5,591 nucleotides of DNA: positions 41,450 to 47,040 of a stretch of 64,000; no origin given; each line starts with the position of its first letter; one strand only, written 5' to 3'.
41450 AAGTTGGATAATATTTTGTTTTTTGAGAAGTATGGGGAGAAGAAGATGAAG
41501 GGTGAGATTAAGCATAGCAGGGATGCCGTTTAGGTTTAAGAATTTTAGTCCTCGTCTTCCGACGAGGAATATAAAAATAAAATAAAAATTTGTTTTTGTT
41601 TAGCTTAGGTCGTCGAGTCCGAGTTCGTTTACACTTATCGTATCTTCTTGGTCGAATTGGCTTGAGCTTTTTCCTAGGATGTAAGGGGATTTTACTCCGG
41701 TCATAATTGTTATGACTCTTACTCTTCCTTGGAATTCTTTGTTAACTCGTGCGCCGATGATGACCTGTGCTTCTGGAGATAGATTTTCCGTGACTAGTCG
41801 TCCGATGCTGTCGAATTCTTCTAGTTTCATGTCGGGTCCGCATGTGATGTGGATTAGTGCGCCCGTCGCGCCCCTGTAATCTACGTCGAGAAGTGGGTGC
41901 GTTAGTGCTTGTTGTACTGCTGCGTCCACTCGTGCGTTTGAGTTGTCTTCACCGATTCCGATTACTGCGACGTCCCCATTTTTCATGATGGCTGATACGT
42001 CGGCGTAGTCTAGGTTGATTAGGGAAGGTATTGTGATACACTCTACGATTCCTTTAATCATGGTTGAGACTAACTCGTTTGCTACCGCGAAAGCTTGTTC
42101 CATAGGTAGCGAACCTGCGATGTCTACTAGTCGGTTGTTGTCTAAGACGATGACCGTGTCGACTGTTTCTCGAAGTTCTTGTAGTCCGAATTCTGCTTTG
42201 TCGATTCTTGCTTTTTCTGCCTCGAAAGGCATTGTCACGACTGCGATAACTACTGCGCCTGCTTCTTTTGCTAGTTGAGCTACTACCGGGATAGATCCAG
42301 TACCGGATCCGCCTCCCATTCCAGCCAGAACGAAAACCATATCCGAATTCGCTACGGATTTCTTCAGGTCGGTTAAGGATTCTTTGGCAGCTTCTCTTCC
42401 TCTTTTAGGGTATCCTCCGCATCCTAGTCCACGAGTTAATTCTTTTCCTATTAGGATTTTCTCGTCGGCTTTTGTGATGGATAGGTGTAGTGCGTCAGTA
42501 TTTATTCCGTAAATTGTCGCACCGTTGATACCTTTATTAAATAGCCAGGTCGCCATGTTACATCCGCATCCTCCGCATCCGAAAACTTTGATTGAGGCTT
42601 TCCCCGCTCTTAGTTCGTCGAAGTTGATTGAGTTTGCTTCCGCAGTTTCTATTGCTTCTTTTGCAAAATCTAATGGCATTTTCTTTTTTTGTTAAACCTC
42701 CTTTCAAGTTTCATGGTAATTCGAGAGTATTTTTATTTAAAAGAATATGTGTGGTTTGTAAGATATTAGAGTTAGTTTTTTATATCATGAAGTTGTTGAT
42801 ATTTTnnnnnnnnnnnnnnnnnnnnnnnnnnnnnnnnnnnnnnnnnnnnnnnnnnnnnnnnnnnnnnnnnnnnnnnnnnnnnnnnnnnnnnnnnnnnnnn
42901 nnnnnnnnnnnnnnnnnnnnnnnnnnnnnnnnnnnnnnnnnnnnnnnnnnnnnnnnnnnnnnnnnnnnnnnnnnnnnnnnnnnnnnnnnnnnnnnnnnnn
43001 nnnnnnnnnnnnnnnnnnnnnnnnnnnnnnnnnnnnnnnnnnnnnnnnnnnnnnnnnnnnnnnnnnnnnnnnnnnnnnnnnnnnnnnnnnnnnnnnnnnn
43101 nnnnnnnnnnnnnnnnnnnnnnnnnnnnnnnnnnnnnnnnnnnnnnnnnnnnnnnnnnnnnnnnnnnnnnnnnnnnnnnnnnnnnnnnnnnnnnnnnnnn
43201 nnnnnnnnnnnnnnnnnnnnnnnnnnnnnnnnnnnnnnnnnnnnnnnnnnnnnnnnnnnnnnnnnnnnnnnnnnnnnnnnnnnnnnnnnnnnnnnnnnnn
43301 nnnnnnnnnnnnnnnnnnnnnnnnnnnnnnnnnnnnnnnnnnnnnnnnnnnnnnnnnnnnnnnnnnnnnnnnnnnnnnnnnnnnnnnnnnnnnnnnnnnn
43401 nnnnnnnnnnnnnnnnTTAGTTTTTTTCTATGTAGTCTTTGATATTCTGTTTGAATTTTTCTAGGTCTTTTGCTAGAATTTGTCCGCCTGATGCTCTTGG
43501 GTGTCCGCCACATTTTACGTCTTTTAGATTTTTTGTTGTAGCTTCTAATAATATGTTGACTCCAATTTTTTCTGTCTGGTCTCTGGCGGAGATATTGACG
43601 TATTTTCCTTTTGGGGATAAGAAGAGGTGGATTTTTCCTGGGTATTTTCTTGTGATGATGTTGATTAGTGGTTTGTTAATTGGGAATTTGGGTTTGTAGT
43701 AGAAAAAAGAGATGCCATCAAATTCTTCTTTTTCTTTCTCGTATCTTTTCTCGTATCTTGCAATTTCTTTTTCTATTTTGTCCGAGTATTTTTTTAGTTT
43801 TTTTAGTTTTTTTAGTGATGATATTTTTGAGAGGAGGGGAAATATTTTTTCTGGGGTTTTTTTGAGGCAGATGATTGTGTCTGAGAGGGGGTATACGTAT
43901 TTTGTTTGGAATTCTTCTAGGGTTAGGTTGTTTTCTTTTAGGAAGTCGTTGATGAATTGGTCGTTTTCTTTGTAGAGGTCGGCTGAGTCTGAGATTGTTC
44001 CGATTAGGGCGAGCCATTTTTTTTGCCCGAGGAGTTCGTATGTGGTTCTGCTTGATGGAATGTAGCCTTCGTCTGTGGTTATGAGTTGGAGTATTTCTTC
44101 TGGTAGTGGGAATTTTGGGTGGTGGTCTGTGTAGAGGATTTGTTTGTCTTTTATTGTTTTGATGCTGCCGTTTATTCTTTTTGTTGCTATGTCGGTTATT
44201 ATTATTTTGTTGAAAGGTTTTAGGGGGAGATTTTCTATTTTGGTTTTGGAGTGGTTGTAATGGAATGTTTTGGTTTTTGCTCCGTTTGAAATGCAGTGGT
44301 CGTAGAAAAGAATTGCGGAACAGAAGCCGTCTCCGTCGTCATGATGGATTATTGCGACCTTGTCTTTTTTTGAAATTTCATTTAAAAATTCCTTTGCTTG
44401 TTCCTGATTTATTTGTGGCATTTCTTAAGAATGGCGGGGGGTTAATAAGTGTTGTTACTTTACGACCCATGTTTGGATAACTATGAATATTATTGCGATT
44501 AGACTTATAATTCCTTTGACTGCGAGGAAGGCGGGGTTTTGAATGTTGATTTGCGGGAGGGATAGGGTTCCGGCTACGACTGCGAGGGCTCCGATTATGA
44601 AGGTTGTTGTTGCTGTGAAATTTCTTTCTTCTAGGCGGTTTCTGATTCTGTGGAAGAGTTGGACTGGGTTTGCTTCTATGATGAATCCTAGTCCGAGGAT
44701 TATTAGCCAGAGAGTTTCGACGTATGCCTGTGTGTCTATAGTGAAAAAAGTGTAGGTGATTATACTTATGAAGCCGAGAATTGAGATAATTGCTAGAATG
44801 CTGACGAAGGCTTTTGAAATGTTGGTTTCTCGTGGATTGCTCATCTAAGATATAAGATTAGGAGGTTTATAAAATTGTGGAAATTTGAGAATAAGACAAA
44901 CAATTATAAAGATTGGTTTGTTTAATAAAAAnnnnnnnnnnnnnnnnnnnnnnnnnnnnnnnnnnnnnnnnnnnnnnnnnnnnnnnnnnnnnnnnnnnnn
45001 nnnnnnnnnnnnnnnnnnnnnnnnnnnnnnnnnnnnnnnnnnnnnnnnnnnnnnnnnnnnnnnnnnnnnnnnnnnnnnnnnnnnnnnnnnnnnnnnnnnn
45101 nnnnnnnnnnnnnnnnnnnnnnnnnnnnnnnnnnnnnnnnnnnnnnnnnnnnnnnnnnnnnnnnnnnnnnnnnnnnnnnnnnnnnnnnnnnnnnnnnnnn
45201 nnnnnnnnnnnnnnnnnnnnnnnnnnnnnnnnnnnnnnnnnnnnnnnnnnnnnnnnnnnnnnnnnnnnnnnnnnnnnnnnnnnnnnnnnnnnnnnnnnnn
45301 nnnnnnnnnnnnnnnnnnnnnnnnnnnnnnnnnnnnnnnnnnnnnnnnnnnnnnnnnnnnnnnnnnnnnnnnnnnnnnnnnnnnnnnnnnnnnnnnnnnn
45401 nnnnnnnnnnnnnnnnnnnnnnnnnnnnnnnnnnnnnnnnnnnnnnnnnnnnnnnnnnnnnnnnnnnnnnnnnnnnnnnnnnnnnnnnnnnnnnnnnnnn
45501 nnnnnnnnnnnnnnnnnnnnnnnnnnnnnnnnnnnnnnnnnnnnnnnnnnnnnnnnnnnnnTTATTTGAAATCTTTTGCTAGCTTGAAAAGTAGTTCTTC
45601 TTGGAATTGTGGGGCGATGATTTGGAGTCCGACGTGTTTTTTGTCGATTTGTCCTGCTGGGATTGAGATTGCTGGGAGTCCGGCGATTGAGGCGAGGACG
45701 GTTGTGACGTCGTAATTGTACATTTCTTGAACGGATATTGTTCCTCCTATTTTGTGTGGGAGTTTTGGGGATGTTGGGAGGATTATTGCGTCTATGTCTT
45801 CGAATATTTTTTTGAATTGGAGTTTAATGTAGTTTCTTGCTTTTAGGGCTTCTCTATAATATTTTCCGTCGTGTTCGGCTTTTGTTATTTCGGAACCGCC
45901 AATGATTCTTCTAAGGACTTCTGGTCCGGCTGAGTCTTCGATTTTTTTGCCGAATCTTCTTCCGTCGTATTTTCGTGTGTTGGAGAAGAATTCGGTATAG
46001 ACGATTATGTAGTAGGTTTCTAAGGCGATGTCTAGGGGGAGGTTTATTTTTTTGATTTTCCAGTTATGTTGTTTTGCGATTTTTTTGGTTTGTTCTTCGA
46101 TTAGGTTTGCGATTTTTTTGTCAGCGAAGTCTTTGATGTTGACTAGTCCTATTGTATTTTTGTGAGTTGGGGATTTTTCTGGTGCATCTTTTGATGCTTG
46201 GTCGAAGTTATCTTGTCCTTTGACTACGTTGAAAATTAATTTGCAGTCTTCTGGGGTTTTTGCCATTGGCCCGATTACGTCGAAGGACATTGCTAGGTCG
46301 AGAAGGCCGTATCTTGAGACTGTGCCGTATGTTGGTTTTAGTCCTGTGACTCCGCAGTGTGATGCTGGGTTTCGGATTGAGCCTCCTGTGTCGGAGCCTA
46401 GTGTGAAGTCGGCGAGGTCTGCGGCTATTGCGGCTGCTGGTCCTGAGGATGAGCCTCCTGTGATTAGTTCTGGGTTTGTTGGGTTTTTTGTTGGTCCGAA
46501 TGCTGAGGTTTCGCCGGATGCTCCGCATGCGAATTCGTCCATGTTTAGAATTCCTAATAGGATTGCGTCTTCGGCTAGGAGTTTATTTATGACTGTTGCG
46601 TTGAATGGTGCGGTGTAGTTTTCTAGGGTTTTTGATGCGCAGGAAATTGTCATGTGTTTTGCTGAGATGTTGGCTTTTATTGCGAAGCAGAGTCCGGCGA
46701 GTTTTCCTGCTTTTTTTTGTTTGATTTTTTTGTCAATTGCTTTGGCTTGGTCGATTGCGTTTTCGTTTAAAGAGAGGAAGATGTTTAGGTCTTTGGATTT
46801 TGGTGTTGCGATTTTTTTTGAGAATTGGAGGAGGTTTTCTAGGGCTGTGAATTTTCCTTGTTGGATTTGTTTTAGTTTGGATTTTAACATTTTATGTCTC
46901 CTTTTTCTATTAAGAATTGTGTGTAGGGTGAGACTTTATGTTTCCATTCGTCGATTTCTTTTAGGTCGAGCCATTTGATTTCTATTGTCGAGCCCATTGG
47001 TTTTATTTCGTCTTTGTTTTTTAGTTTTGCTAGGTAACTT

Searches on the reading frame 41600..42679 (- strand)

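Call 66: search_protein_families(library=pfam, proteins=[window:41600-42679:-], max_evalue=0.00001)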
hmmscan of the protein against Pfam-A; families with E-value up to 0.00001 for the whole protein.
window:41600-42679:- (359 aa): 2 families
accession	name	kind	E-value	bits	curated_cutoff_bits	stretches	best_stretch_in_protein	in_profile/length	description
PF00091.31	Tubulin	-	1.6e-44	152.9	33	1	29-188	1-189/190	Tubulin/FtsZ family, GTPase domain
PF12327.13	FtsZ_C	-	5.7e-32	110.3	27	1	237-330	2-95/95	FtsZ family, C-terminal domain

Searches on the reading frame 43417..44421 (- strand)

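Call 66: search_protein_families(library=pfam, proteins=[window:43417-44421:-], max_evalue=0.00001)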
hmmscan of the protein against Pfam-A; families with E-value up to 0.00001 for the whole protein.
window:43417-44421:- (334 aa): 2 families
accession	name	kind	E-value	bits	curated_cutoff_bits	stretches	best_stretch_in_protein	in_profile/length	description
PF02272.25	DHHA1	-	1e-08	36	25.9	1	253-333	22-102/102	DHHA1 domain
PF01368.27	DHH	-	1.7e-08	35.2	28.1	1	21-122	1-93/125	DHH family, N-terminal domain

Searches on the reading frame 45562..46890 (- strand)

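Call 66: search_protein_families(library=pfam, proteins=[window:45562-46890:-], max_evalue=0.00001)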
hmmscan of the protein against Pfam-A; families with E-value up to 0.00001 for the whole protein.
window:45562-46890:- (442 aa): 1 family
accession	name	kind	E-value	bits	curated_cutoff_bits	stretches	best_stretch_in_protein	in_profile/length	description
PF01425.27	Amidase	-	1.2e-109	367.8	27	1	21-434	4-444/445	Amidase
